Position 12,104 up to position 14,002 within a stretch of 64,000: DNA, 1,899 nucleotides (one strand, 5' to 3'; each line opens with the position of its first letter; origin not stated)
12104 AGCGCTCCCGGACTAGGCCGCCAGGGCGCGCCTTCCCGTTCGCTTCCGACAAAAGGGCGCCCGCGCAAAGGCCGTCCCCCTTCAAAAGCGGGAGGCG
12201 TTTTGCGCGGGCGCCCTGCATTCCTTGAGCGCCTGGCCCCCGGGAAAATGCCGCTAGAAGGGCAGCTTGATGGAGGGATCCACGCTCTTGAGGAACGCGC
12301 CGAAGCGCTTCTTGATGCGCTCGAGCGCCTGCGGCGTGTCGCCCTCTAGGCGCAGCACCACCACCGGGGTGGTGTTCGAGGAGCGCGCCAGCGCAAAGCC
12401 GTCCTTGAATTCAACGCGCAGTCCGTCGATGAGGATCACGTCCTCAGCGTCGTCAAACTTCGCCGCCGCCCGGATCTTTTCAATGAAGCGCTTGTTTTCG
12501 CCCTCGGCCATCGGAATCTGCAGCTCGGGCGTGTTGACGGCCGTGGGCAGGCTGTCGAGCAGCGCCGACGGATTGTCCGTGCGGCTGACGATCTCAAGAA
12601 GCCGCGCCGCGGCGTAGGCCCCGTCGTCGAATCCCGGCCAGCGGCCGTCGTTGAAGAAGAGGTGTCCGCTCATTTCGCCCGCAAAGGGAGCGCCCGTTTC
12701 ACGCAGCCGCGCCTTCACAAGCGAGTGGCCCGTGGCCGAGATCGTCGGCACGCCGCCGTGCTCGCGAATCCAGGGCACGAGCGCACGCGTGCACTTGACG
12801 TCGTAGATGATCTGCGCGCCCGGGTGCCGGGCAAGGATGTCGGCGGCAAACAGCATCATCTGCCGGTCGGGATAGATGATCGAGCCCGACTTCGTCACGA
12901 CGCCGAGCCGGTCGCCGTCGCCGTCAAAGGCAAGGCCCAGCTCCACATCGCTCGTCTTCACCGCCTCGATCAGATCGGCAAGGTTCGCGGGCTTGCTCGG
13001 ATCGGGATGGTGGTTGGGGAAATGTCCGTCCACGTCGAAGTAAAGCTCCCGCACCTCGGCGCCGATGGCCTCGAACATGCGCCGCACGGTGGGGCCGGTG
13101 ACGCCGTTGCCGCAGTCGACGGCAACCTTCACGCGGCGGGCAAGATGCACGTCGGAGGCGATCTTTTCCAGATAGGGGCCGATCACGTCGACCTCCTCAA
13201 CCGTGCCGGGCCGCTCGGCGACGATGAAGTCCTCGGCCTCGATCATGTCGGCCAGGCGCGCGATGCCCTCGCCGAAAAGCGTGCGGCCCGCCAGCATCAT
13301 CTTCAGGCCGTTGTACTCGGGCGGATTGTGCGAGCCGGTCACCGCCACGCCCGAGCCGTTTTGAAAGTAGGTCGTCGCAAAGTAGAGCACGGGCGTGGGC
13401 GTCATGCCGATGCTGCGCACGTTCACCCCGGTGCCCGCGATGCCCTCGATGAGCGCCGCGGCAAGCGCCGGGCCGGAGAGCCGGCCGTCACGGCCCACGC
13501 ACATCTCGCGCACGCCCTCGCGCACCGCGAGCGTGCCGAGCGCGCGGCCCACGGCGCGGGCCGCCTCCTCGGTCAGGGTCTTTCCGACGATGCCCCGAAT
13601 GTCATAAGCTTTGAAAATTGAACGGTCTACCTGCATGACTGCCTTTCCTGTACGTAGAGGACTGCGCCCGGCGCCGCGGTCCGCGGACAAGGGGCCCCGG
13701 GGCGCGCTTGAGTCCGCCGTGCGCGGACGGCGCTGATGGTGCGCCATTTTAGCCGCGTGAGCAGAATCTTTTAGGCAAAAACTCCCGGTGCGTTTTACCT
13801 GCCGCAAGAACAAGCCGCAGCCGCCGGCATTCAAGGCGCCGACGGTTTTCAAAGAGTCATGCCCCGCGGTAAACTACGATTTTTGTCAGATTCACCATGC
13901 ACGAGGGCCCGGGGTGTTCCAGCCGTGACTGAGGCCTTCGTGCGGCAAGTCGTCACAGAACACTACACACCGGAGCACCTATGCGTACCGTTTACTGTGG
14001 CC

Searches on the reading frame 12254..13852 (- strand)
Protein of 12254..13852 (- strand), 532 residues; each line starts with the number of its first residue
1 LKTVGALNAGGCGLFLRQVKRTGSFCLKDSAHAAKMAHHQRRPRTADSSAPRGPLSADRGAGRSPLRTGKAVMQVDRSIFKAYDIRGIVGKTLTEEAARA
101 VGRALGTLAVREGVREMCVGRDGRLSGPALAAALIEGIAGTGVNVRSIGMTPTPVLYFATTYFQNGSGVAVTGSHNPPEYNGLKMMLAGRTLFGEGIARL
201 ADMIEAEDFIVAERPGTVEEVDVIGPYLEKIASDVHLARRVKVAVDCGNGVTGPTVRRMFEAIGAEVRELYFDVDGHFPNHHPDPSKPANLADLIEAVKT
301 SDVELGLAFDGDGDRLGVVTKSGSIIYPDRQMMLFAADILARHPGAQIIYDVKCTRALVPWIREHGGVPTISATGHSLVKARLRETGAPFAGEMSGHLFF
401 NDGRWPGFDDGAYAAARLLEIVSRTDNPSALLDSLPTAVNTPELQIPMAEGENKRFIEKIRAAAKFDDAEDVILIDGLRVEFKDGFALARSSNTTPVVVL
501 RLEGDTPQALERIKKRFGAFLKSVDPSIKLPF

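Call 58: search_protein_families(library=pfam, proteins=[window:12254-13852:-], max_evalue=0.00001)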
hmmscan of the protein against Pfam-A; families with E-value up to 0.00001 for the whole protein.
window:12254-13852:- (532 aa): 4 families
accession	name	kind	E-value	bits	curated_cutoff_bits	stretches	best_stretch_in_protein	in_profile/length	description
PF02878.22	PGM_PMM_I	-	4.6e-34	117.5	22.5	1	78-209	2-136/138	Phosphoglucomutase/phosphomannomutase, alpha/beta/alpha domain I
PF02879.22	PGM_PMM_II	-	2.7e-25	89.3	29.3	1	226-323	2-103/103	Phosphoglucomutase/phosphomannomutase, alpha/beta/alpha domain II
PF02880.22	PGM_PMM_III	-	1.1e-19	71.1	20.7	1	328-436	2-112/115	Phosphoglucomutase/phosphomannomutase, alpha/beta/alpha domain III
PF00408.26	PGM_PMM_IV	-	3.2e-11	43.6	23.1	1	444-517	2-65/68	Phosphoglucomutase/phosphomannomutase, C-terminal domain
